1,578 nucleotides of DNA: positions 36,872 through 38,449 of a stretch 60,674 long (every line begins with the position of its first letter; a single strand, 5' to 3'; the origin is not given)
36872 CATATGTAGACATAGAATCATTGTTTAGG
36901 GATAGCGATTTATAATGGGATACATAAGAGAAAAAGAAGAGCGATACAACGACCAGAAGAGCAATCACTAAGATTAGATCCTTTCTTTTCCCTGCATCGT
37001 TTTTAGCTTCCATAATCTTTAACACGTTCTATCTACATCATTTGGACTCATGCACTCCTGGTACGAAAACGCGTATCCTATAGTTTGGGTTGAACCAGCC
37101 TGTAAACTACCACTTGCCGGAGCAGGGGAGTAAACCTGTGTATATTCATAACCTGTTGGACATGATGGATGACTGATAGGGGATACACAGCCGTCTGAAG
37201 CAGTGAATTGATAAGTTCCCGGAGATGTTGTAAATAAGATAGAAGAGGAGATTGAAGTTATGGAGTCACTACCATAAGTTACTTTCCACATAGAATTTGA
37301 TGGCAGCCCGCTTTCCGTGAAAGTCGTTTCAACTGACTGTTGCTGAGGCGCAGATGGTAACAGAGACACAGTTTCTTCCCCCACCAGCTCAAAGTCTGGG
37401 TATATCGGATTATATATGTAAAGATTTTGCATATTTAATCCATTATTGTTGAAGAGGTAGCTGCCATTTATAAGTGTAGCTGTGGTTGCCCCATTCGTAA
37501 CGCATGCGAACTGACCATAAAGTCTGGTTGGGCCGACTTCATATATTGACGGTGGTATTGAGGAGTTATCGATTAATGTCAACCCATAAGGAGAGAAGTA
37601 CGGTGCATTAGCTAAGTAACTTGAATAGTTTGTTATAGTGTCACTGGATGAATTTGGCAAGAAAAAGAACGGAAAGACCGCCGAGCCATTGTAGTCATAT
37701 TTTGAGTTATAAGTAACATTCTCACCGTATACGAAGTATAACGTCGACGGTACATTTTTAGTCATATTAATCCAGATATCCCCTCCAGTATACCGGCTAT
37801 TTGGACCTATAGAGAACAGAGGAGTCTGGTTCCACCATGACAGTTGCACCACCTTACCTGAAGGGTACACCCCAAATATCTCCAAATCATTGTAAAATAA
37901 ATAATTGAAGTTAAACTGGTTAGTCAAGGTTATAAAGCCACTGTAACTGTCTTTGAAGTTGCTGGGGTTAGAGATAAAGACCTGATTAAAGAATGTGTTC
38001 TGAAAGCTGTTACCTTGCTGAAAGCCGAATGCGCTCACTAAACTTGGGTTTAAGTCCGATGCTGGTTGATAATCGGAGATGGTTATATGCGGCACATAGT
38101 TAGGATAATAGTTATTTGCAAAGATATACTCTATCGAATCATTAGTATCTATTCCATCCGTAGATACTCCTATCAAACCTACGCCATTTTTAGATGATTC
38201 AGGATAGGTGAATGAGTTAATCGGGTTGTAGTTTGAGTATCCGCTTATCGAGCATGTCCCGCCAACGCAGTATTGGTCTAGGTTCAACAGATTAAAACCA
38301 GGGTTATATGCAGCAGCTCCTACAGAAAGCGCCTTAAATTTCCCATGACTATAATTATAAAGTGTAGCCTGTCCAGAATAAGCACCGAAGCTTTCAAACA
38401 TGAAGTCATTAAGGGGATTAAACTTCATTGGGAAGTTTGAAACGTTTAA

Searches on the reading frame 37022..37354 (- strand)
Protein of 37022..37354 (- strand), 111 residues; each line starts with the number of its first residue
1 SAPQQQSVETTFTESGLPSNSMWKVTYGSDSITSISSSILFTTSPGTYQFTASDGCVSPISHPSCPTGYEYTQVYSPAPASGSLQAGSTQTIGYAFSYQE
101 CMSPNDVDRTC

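Call 8: search_protein_families(library=pfam, proteins=[window:37022-37354:-], max_evalue=1)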
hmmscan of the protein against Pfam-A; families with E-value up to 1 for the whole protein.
window:37022-37354:- (111 aa): 0 families

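Call 13: find_homologous_proteins(query=window:37022-37354:-, max_evalue=0.001)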
Query window:37022-37354:-: 2 candidates shared short words with the query, none scored E <= 0.001.

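Call 24: search_protein_representatives(alignment_id=A2)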
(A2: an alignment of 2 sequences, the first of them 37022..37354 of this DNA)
Query: 2 sequences, 112 profile positions. Proteins with E-value up to 0.001 (for the whole library): 2513; up to 1e-10: 971; up to 1e-30: 74. The best 150 are listed.
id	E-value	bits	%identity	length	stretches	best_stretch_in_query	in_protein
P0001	7.0e-163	547.8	-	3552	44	8-52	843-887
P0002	2.0e-135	459.4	-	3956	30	9-54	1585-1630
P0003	6.1e-123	419.2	-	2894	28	8-96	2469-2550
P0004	1.4e-117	402.0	-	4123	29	7-95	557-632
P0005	8.8e-116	396.1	-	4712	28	6-96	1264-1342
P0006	7.3e-91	315.9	-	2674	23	11-54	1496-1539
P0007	1.6e-63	227.8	-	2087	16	10-53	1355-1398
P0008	1.1e-62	225.1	-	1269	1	1-111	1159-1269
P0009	1.9e-59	214.7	-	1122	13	10-61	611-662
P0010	6.9e-56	203.2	-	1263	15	7-54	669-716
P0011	2.2e-53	195.2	-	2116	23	9-56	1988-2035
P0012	2.9e-53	194.8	-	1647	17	10-53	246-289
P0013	1.1e-52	193.0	-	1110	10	7-53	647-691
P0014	7.5e-52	190.2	-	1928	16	7-61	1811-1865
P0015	2.7e-51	188.4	-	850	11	4-56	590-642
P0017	2.9e-46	172.3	-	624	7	6-95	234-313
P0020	1.0e-44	167.2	-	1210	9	9-95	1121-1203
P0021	6.7e-44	164.6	-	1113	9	9-93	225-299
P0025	7.6e-42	158.0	-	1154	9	9-64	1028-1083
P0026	8.9e-42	157.8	-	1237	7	9-95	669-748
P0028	6.5e-41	155.0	-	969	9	9-94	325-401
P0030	3.2e-40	152.8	-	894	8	9-80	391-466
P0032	2.7e-39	149.8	-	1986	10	10-54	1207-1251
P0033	1.4e-38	147.5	-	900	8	8-64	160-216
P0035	6.3e-38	145.4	-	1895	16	10-57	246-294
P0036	7.4e-38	145.2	-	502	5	8-94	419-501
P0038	2.1e-37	143.7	-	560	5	8-97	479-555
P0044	1.5e-35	137.7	-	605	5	8-96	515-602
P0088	9.1e-29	115.9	-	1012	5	7-102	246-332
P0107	2.3e-27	111.4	-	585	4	5-97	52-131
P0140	1.5e-25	105.6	-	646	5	7-100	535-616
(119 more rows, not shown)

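Call 26: search_protein_families(library=pfam, proteins=[P0009, P0015, P0017, P0036, P0038, P0044, P0107, P0140, P0021, P0028], max_evalue=0.01)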
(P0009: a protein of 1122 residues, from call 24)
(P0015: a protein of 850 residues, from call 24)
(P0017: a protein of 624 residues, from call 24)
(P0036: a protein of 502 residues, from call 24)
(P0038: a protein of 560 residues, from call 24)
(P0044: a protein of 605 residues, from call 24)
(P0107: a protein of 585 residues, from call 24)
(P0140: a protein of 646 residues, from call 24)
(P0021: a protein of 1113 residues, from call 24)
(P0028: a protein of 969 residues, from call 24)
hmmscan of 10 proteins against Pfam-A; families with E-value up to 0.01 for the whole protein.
P0009 (1122 aa): 2 families
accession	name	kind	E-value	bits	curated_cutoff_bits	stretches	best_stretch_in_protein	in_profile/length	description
PF06742.16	DUF1214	-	2.1e-08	35.1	25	0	1008-1031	19-42/112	Protein of unknown function (DUF1214)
PF08308.17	PEGA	-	0.0036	17.6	20.8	0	397-445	14-60/71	PEGA domain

P0015 (850 aa): 4 families
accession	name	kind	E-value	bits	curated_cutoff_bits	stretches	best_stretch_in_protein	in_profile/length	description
PF23157.1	DUF7055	-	2e-06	27.9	27.6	0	185-210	30-55/66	Domain of unknown function (DUF7055)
PF13547.12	GTA_TIM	-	5.1e-05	23.2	27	0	246-294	172-218/299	GTA TIM-barrel-like domain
PF18140.6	PCC_BT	-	0.00047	20.8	23.5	0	551-597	58-101/126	Propionyl-coenzyme A carboxylase BT domain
PF21653.3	pulA_all-beta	-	0.0066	16.4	26.7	0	833-847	45-59/60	Pullulanase, all-beta domain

P0017 (624 aa): 0 families

P0036 (502 aa): 0 families

P0038 (560 aa): 2 families
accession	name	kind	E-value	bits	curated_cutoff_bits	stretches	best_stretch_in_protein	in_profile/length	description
PF21653.3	pulA_all-beta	-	0.00059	19.8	26.7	0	332-346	45-59/60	Pullulanase, all-beta domain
PF09685.15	DUF4870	-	0.0077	16.7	25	0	2-42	33-73/107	Domain of unknown function (DUF4870)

P0044 (605 aa): 0 families

P0107 (585 aa): 0 families

P0140 (646 aa): 0 families

P0021 (1113 aa): 6 families
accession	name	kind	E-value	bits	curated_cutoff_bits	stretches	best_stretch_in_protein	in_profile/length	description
PF01731.26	Arylesterase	-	3e-08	34.2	21.3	1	916-960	38-82/86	Arylesterase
PF21783.3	YNCE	-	1.8e-07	31.2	27.1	1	817-1105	37-331/339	YNCE-like beta-propeller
PF25174.1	Beta-prop_THOC3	-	2.2e-07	30.6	305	0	1002-1085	75-156/272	THOC3 beta-propeller domain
PF10282.15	Lactonase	-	6.7e-07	29.3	21.7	0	895-963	249-322/344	Lactonase, 7-bladed beta-propeller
PF01436.27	NHL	-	2.6e-06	27.6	20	0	931-958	1-27/28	NHL repeat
PF08450.18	SGL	-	1e-05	25.7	26.3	0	922-963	124-165/246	SMP-30/Gluconolactonase/LRE-like region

P0028 (969 aa): 0 families

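Call 28: search_protein_families(library=ncbifam, proteins=[P0036, P0038, P0044, P0017, P0107], max_evalue=0.01)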
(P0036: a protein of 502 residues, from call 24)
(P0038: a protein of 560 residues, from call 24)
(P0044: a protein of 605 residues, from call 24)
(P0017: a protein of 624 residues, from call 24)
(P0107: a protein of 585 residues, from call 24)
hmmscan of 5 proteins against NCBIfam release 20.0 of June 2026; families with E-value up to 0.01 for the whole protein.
P0036 (502 aa): 1 family
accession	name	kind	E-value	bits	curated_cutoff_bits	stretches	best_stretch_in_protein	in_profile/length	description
NF006325.0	PRK08541.1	subfamily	0.0025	17.7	210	1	11-63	18-70/221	flagellin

P0038 (560 aa): 0 families

P0044 (605 aa): 0 families

P0017 (624 aa): 0 families

P0107 (585 aa): 0 families

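Call 29: search_solved_structures(query=P0044, max_evalue=1)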
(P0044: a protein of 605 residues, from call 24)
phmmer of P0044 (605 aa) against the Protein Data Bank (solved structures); distinct sequences matched with E-value up to 1: 0.

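Call 36: search_solved_structures(query=A3, max_evalue=10)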
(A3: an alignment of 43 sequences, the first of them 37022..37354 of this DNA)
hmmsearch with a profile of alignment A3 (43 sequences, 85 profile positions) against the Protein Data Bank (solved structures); distinct sequences matched with E-value up to 10: 12.
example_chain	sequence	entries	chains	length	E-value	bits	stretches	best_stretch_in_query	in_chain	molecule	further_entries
7n6g_1J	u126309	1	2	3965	5.3e-05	26.5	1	38-81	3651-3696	HYDIN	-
7sqc_F0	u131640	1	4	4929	0.00015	25.1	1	38-81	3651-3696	Hydin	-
9q1s_W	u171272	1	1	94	0.26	14.7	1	2-46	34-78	Large ribosomal subunit protein eL24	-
7ucj_W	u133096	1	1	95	0.27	14.6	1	2-46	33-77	Ribosomal protein L24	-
11hg_W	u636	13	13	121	0.45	13.9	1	2-46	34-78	Ribosomal protein L24 | Large ribosomal subunit protein eL24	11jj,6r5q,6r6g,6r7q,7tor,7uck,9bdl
6gz3_AW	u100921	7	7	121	0.46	13.9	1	2-46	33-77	ribosomal protein eL24 | 60S ribosomal protein L24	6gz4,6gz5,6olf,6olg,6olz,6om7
6qzp_LW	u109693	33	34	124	0.47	13.8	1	2-46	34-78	60S ribosomal protein L24 | Ribosomal protein L24 | Large ribosomal subunit protein eL24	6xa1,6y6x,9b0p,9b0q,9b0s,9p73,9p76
7nwg_W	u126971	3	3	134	0.53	13.7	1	3-46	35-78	60S ribosomal protein L24-like protein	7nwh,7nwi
11iq_24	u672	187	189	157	0.7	13.3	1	3-46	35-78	Large ribosomal subunit protein eL24 | eL24 | 60S ribosomal protein L24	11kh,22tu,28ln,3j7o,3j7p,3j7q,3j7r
8q7z_BW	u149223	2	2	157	0.71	13.3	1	3-46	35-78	Ribosomal protein L24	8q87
7oyc_W1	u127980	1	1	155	0.72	13.2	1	3-46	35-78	TRASH domain-containing protein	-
8vvp_V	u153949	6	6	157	1.7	12.1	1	3-36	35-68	uL24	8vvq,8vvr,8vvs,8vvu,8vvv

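Call 42: predict_structure(alignment_id=A3)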
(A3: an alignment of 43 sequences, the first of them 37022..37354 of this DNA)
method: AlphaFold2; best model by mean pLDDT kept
length: 111 residues; sequences in the alignment: 43
mean_pLDDT: 91.1   pTM: 0.80
mean pLDDT of the five models: 91.1, 91.0, 91.1, 90.4, 89.3
residues with pLDDT >= 90: 76; 70-90: 30; 50-70: 5; < 50: 0
segments of 3 or more residues with pLDDT < 50: none
pLDDT, mean of each block of 10 residues (from residue 1): 87 96 97 97 98 89 81 94 98 94 74 63
secondary structure, 60 per line:
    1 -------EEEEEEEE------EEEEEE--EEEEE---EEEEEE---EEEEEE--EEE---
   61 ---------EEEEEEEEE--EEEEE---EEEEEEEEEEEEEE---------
elements in order: E8-15 E22-27 E30-34 E38-43 E47-52 E55-57 E70-78 E81-85 E89-102

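Call 45: fold_search(model_id=the predicted structure, library=pdb)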
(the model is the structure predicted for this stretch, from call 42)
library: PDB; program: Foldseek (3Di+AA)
matches with E <= 10: 317; with E <= 0.001: 0
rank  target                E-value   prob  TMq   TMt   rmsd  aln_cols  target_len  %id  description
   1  1nkg                  1.7e-02  0.99  0.34  0.10   7.4        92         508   24  Rhamnogalacturonan lyase from Aspergillus aculeatus (released 2004-05-25)
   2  2xhn_A                1.7e-02  0.99  0.34  0.10   7.4        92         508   24  Rhamnogalacturonan lyase from Aspergillus aculeatus K150A active site mutant (released 2010-09-29)
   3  3njx                  2.2e-02  0.98  0.34  0.10   7.5        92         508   24  Rhamnogalacturonan Lyase from Aspergillus aculeatus mutant H210A (released 2010-10-06)
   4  6hif_Y                5.0e-02  1.00  0.46  0.58   5.7        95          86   14  Kuenenia stuttgartiensis hydrazine dehydrogenase complex (released 2019-04-17)
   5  7s8u                  1.1e-01  0.82  0.38  0.08  12.2       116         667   16  Cryo-EM structure of a mammalian peptide transporter (PepT1/slc15a1) in nanodisc (released 2022-07-20)
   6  9k1u_B                1.8e-01  0.85  0.34  0.47   6.8        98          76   11  crystal structure of Rtks and Ppka complex (released 2025-10-22)
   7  7pmw_A                1.8e-01  0.69  0.39  0.09  12.6       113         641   16  HsPepT1 bound to Ala-Phe in the outward facing occluded conformation (released 2021-10-20)
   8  9k1u_D                2.4e-01  0.51  0.31  0.39   7.7        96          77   14  crystal structure of Rtks and Ppka complex (released 2025-10-22)
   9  7pmx_A                3.0e-01  0.77  0.43  0.09  12.6       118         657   14  HsPepT1 bound to Ala-Phe in the outward facing open conformation (released 2021-10-20)
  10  2x5p                  3.1e-01  0.33  0.33  0.34  10.4       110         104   13  Crystal structure of the Streptococcus pyogenes fibronectin binding protein Fbab-B (released 2010-09-01)
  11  6fwv_B                3.3e-01  0.63  0.36  0.10   7.6       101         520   11  The Bacillus anthracis TIE protein (released 2018-08-08)
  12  5c14_A                3.5e-01  0.15  0.27  0.17  22.2       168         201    6  Crystal structure of PECAM-1 D1D2 domain (released 2016-01-06)
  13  5ou7_C                3.5e-01  0.10  0.22  0.15  18.5       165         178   10  Crystal structure of the Glycoprotein VI loop truncation mutant PAVS-PAPYKN (released 2018-09-05)
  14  5a9d_A                3.7e-01  0.44  0.36  0.23  16.3       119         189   14  Crystal structure of the extracellular domain of PepT1 (released 2015-09-09)
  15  3is0                  4.1e-01  0.89  0.48  0.16   5.5       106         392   10  Crystal structure of functional region of UafA from Staphylococcus saprophyticus in the presence of cholesterol (released 2010-09-08)
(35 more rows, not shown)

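Call 52: find_encoding_contigs(protein=P0026, flank=10000, max_places=4)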
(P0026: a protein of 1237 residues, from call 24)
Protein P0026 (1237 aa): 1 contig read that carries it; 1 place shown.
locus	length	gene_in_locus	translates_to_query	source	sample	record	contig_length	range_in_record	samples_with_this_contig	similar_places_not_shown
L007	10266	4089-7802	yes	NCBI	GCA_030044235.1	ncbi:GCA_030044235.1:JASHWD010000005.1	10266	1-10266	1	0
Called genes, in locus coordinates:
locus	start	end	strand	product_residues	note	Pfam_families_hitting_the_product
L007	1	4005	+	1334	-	?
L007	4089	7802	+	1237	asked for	-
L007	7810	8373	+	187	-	-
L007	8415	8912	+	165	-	PF04008:Adenosine_kin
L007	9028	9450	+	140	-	PF10107:Endonuc_Holl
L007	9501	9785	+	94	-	-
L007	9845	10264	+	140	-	?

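Call 56: search_protein_families(library=pfam, alignment_id=A4, max_evalue=0.001)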
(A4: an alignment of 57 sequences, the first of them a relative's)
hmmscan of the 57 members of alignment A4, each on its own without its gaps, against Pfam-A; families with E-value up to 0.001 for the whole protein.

A. member 1, P0015 (850 aa): 3 families
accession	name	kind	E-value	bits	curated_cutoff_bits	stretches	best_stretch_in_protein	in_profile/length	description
PF23157.1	DUF7055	-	2e-06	27.9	27.6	0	185-210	30-55/66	Domain of unknown function (DUF7055)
PF13547.12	GTA_TIM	-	5.1e-05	23.2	27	0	246-294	172-218/299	GTA TIM-barrel-like domain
PF18140.6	PCC_BT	-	0.00047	20.8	23.5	0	551-597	58-101/126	Propionyl-coenzyme A carboxylase BT domain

B. families by the number of members that match (of 57 scanned): 34 families (the first 25 are shown)
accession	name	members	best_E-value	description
PF06742.16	DUF1214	14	2.3e-09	Protein of unknown function (DUF1214)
PF23157.1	DUF7055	6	1.4e-07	Domain of unknown function (DUF7055)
PF22898.2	NOMO1-like_1st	6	1.3e-05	BOS complex subunit NOMO1-like, first beta sandwich domain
PF19407.5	DUF5979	5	2.7e-08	Domain of unknown function (DUF5979)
PF01436.27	NHL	4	2.8e-14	NHL repeat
PF22058.2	X25_BaPul_like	4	1.8e-05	Pullulanase X25 domain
PF21783.3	YNCE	3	1.9e-10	YNCE-like beta-propeller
PF18998.6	Flg_new_2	2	4.8e-09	Divergent InlB B-repeat domain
PF24507.1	Ig_CFAP65_4th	2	1.1e-08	CFAP65, fourth Ig-like domain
PF10282.15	Lactonase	2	7.1e-08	Lactonase, 7-bladed beta-propeller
PF22067.2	Cep192_D3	2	1.1e-07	Cep192 domain 3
PF16537.11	T2SSB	2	6.1e-06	Type II secretion system protein B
PF14509.12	GH97_C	2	7e-06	Glycosyl-hydrolase 97 C-terminal, oligomerisation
PF11999.13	Ice_binding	1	4.5e-39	Ice-binding-like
PF20585.4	Pectate_lyase_5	1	1.1e-10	Putative pectate lyase-like adhesive domain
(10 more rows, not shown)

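Call 57: find_homologous_proteins(query=A3, max_evalue=0.00001)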
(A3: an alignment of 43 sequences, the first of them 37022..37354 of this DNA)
Query A3 (43 sequences) (111 aa, profile of the alignment): 4 proteins with E <= 0.00001 among 928 candidates.
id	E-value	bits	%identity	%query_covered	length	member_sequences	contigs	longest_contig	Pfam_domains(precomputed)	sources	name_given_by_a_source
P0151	5.3e-19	86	45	38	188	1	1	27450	-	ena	-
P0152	1.4e-13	68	73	14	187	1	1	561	-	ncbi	ncbi:thermopsin precursor, partial [mine drainage metagenome]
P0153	1.8e-13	68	42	28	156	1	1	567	-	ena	-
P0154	3.1e-7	48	33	38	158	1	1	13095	-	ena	-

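Call 88: list_cluster_members(proteins=[P0002, P0004, P0009, P0015, P0017, P0033, P0036, P0044, P0088, P0107])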
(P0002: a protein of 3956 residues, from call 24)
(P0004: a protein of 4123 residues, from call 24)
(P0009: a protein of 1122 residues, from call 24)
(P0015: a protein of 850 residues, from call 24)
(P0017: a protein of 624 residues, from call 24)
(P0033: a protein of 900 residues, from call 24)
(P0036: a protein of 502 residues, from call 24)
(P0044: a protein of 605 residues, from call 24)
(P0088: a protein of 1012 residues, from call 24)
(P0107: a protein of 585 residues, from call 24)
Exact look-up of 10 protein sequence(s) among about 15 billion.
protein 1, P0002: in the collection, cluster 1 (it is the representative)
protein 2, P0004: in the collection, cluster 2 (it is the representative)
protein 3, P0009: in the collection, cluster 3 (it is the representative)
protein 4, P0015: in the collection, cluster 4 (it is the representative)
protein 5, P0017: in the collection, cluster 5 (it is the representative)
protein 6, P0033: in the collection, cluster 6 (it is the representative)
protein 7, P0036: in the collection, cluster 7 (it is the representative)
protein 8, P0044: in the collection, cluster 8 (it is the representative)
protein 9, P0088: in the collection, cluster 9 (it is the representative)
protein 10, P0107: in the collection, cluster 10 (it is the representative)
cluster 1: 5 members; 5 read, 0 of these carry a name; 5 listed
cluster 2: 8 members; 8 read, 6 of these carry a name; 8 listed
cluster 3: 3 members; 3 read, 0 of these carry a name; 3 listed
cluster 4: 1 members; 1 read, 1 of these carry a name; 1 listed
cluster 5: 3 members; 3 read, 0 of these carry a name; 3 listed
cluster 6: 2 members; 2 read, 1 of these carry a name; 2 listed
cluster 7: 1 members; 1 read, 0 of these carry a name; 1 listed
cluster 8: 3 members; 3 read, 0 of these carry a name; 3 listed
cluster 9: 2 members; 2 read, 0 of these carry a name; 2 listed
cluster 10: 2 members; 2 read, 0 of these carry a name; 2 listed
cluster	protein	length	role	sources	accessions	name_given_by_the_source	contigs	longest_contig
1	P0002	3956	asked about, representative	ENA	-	-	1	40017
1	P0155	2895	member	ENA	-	-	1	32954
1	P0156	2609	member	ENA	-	-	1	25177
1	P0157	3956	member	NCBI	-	-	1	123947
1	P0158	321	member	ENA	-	-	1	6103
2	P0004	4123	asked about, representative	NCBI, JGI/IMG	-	hypothetical protein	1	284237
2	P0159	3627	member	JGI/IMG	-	hypothetical protein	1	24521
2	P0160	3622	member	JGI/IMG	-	hypothetical protein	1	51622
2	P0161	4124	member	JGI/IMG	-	hypothetical protein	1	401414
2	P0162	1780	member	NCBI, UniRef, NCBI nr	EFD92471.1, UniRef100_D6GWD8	MAG: hypothetical protein BJBARM5_0819 [Candidatus Parvarchaeum acidophilus ARMAN-5] | DUF2341 domain-containing protein n=1 Tax=Candidatus Parvarchaeum acidophilus ARMAN-5 ...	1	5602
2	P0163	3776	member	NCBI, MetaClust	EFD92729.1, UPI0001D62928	MAG: hypothetical protein BJBARM5_1093, partial [Candidatus Parvarchaeum acidophilus ... | status=active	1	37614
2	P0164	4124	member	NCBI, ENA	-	-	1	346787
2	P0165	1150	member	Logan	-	-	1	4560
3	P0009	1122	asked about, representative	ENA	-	-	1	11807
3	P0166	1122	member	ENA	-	-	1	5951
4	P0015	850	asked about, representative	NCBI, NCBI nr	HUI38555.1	MAG TPA: hypothetical protein VLY85_02880, partial [Thermoplasmata archaeon] | hypothetical protein [Thermoplasmata archaeon]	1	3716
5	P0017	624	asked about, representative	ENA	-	-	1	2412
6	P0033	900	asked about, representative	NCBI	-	-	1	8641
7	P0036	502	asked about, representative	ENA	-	-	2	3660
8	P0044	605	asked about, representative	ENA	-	-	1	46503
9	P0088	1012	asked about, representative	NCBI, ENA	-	-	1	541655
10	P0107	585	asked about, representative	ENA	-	-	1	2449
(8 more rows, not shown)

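Call 93: list_cluster_members(proteins=[P0001, P0007, P0011, P0013, P0014, P0020, P0025, P0030, P0032, P0035])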
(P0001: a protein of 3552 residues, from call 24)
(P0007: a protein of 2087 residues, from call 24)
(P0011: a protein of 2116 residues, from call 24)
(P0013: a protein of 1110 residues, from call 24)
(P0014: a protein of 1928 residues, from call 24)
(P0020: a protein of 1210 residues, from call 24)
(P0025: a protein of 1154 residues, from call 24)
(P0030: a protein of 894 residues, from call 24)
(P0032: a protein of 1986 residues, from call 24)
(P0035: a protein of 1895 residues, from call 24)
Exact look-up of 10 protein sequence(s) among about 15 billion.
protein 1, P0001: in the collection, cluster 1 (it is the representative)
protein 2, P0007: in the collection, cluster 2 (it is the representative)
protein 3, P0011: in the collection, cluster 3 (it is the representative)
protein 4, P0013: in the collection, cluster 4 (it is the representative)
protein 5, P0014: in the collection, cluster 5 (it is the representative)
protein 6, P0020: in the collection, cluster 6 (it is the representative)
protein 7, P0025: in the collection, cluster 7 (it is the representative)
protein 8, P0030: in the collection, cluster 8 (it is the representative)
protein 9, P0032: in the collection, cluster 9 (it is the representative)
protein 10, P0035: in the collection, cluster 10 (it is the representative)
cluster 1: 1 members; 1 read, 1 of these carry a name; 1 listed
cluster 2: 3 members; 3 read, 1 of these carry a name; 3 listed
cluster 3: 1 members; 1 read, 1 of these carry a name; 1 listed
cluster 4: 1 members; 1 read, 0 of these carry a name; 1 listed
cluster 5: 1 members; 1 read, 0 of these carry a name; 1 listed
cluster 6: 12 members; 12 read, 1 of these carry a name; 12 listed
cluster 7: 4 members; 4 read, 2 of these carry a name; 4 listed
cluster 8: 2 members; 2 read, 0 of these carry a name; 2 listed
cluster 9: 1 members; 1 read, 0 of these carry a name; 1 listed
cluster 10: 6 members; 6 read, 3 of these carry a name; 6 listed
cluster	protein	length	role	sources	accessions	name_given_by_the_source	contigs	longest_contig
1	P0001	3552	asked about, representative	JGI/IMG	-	hypothetical protein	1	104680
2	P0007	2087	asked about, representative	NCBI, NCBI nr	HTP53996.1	MAG TPA: protease pro-enzyme activation domain-containing protein [Thermoplasmata ... | protease pro-enzyme activation domain-containing protein [Thermoplasmata archaeon]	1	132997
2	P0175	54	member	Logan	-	-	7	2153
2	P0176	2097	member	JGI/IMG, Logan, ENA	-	-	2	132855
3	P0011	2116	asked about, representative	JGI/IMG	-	hypothetical protein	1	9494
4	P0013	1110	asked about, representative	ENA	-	-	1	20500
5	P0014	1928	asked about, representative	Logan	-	-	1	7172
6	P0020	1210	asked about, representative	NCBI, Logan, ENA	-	-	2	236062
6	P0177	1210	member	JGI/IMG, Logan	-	YVTN family beta-propeller protein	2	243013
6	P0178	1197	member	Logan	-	-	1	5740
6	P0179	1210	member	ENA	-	-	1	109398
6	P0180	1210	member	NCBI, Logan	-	-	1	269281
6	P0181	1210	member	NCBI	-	-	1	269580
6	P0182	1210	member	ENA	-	-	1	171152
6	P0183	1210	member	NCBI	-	-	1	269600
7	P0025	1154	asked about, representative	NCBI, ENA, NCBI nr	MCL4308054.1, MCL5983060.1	MAG: YncE family protein [Candidatus Thermoplasmatota archaeon] | YncE family protein [Candidatus Thermoplasmatota archaeon]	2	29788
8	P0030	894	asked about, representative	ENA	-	-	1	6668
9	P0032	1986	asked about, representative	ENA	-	-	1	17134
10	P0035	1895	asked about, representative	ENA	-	-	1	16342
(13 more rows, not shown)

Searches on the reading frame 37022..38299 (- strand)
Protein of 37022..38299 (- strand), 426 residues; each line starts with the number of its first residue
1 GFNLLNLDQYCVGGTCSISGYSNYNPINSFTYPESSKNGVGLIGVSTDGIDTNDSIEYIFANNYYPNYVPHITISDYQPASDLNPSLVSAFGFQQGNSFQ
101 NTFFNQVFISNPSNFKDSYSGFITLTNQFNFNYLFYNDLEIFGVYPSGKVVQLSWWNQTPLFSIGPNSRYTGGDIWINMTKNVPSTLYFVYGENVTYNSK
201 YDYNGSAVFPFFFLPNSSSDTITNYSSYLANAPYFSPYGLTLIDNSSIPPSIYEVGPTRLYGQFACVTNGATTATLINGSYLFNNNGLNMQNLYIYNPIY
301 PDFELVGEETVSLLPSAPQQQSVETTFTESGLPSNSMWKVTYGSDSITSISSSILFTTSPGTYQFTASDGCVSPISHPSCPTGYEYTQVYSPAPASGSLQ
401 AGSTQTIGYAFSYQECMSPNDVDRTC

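Call 65: find_related_loci(query=A5, collection=metagenome_contigs, flank=10000)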
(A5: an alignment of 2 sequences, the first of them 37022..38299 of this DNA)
Query A5 (426 aa) in metagenome_contigs; peptide patterns used: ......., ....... (x = any residue, [..] = any of these).
489 stretches matched a pattern; 1 encode a relative of the query (tblastn E <= 1e-3); 1 distinct loci.
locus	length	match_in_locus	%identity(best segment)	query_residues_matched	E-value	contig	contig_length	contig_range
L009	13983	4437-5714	100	1-426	0e+0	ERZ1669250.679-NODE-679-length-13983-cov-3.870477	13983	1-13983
